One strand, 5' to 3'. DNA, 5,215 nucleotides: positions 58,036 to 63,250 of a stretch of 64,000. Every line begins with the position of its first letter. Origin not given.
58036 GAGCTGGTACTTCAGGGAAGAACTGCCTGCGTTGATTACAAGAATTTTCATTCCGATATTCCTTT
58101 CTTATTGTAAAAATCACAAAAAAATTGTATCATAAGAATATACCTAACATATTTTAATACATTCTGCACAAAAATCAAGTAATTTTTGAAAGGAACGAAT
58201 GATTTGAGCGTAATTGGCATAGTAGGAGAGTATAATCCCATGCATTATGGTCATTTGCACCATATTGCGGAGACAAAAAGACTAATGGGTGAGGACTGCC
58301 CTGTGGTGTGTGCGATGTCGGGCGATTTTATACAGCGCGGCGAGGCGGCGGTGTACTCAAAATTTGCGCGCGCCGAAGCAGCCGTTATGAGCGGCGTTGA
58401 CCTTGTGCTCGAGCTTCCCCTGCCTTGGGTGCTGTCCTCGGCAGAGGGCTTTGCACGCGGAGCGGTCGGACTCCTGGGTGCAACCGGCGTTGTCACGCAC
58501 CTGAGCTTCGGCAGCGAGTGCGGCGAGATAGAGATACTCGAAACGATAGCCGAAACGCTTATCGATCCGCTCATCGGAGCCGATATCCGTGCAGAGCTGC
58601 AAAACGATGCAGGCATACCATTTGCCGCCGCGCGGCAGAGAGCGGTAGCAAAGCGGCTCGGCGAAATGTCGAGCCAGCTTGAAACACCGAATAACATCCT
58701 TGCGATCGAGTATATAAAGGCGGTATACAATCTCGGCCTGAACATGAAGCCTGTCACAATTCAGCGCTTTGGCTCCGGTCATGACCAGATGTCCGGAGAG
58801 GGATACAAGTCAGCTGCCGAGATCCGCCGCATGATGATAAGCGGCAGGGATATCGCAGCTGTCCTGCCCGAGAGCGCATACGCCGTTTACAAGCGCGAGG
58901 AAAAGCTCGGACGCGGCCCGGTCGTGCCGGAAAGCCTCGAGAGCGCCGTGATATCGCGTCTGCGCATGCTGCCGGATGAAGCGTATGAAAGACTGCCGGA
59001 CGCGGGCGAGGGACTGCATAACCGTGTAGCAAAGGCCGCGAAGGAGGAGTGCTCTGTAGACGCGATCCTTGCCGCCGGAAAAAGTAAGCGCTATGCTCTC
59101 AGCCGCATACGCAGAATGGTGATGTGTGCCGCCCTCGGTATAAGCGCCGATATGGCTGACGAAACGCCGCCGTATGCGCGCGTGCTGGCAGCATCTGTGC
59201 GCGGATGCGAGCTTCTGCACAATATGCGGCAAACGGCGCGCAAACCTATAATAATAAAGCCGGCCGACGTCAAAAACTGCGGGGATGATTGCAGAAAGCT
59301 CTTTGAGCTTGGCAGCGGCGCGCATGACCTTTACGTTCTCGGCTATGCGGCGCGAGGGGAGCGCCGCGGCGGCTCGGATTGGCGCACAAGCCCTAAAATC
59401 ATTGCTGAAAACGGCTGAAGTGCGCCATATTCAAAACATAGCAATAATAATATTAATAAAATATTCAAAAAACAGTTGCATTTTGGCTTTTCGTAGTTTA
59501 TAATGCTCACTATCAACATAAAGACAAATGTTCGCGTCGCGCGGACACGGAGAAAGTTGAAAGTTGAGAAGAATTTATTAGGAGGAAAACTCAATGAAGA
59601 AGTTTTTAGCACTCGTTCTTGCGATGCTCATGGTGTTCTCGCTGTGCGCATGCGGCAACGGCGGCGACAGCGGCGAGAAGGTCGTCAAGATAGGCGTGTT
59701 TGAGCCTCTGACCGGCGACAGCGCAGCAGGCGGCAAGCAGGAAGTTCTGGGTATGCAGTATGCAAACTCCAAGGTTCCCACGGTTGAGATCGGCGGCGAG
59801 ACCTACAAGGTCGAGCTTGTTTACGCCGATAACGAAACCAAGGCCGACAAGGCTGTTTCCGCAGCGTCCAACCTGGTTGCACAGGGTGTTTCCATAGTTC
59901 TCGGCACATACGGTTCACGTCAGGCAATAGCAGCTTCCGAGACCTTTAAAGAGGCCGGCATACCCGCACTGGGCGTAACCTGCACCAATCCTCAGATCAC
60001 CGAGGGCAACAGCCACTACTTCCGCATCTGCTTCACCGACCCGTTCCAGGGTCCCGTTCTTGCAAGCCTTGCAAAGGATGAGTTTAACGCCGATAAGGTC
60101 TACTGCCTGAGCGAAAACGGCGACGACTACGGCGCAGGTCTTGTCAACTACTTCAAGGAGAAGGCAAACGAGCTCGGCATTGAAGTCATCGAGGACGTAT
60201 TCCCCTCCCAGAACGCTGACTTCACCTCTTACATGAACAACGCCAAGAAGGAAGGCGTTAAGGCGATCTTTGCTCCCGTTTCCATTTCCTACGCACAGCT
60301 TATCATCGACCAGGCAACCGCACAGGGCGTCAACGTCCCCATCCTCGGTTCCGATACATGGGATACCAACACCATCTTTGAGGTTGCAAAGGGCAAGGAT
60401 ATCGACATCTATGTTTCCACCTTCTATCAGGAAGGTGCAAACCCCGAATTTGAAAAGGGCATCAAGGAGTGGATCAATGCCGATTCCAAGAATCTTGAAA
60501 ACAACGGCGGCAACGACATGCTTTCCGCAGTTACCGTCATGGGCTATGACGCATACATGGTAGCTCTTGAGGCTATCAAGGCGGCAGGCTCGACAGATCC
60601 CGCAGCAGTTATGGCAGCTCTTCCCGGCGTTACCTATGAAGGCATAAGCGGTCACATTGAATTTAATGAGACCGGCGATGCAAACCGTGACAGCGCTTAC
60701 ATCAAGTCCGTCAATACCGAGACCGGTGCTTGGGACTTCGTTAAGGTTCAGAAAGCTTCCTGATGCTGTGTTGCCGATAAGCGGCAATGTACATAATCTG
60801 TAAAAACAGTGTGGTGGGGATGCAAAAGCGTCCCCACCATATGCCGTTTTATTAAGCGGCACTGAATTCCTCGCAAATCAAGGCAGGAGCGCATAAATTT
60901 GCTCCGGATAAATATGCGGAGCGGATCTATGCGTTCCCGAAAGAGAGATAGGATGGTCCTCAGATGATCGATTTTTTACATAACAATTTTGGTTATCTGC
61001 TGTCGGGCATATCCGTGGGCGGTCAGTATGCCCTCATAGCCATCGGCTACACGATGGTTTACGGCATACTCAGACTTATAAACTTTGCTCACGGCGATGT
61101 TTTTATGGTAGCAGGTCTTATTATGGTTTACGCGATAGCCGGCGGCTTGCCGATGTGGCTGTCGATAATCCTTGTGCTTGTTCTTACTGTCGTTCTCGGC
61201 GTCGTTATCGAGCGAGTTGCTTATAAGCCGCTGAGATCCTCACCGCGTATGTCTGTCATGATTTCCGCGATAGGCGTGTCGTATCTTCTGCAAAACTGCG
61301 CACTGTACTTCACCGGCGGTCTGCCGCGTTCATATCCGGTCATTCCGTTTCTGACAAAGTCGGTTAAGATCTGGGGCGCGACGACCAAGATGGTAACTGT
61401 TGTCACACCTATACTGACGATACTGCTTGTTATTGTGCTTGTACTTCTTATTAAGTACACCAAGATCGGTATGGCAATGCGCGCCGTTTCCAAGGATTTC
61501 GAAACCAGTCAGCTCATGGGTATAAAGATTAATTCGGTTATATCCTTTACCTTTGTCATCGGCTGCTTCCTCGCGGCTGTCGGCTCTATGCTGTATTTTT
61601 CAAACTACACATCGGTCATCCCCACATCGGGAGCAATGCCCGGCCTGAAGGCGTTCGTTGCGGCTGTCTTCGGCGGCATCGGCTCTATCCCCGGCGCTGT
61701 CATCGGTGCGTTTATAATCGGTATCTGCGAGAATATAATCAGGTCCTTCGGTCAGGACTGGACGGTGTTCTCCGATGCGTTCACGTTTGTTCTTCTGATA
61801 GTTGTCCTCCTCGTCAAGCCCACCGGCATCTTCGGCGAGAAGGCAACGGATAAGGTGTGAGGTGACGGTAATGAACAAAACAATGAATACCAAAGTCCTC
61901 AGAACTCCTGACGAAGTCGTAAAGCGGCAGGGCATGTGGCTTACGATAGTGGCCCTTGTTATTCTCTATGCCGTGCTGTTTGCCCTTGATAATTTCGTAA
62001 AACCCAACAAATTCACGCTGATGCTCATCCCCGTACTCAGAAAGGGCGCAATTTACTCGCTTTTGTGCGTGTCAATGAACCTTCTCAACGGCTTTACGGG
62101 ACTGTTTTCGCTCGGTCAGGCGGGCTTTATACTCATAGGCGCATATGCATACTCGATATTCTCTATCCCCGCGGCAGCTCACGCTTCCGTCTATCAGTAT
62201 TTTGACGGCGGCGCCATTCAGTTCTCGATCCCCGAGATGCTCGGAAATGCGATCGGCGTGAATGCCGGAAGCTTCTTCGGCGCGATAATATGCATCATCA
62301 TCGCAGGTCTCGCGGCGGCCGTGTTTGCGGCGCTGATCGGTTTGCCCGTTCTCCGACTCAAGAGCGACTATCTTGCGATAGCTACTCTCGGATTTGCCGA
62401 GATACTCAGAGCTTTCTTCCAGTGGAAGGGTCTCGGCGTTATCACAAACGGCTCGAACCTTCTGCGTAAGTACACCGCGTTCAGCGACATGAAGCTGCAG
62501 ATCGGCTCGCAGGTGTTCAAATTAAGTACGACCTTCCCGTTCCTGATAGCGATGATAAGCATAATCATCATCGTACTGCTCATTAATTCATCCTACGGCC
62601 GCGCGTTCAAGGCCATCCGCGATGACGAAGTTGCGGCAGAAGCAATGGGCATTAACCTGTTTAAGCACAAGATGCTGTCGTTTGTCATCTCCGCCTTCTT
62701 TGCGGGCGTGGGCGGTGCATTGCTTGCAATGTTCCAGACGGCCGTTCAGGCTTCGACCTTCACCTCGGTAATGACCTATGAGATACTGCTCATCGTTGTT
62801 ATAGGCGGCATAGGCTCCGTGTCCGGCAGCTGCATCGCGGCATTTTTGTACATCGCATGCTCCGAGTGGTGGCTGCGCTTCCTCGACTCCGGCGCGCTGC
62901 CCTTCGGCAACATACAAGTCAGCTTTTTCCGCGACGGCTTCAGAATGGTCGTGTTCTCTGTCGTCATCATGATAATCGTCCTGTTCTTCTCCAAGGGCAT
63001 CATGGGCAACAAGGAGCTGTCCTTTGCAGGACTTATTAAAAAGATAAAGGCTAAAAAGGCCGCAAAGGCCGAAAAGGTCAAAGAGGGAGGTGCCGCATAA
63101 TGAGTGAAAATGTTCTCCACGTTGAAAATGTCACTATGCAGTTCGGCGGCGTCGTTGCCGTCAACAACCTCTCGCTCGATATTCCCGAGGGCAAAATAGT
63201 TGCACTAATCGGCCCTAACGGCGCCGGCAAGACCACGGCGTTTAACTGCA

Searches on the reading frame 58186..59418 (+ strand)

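Call 86: search_protein_families(library=pfam, proteins=[window:58186-59418:+], max_evalue=0.00001)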
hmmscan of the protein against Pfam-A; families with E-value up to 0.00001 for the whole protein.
window:58186-59418:+ (410 aa): 1 family
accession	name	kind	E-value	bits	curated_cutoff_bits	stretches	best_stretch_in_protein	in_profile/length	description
PF05636.17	HIGH_NTase1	-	8.9e-104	348.4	27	1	8-389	2-392/402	HIGH Nucleotidyl Transferase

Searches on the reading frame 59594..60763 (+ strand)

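Call 86: search_protein_families(library=pfam, proteins=[window:59594-60763:+], max_evalue=0.00001)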
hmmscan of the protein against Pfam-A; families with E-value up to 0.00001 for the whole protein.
window:59594-60763:+ (389 aa): 3 families
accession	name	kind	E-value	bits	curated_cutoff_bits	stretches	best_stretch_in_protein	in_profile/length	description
PF13458.12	Peripla_BP_6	-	1.4e-44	153.6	31.7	1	31-369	2-334/343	Periplasmic binding protein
PF01094.35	ANF_receptor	-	5.1e-27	95.3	25.4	1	70-369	22-346/353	Receptor family ligand binding region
PF13433.12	Peripla_BP_5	-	1.7e-07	31.1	27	0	187-374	153-337/363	Periplasmic binding protein domain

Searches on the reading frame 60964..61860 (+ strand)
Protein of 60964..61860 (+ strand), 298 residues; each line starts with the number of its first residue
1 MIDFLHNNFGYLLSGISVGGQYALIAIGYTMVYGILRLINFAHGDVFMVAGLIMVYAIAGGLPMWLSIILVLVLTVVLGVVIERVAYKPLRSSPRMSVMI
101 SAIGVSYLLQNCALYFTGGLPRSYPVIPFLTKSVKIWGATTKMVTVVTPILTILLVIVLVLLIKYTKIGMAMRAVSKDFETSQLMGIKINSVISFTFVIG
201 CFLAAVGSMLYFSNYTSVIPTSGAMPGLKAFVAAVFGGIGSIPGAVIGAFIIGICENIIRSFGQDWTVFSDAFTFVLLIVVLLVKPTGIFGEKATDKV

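Call 86: search_protein_families(library=pfam, proteins=[window:60964-61860:+], max_evalue=0.00001)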
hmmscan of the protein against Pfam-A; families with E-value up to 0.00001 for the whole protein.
window:60964-61860:+ (298 aa): 1 family
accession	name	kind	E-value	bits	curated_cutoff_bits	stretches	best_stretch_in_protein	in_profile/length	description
PF02653.21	BPD_transp_2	-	6.3e-41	140.7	26.8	1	12-282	2-269/269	Branched-chain amino acid transport system / permease component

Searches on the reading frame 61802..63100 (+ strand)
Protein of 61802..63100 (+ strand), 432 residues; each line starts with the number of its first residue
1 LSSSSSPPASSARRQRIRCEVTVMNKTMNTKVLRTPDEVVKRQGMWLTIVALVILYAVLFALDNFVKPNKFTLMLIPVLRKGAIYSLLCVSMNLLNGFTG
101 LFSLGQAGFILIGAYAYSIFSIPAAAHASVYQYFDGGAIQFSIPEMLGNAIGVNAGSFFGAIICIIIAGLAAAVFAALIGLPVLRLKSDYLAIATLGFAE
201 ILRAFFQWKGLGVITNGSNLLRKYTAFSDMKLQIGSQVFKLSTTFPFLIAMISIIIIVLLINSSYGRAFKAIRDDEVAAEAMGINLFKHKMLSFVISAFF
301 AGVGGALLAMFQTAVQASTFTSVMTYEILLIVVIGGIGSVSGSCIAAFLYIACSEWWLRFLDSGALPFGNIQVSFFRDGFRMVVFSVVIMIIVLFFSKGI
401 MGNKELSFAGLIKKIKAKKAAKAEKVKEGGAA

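Call 86: search_protein_families(library=pfam, proteins=[window:61802-63100:+], max_evalue=0.00001)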
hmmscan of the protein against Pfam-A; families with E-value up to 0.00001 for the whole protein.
window:61802-63100:+ (432 aa): 1 family
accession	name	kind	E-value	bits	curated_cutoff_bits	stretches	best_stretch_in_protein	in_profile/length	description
PF02653.21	BPD_transp_2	-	2.8e-41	141.9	26.8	1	76-392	3-268/269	Branched-chain amino acid transport system / permease component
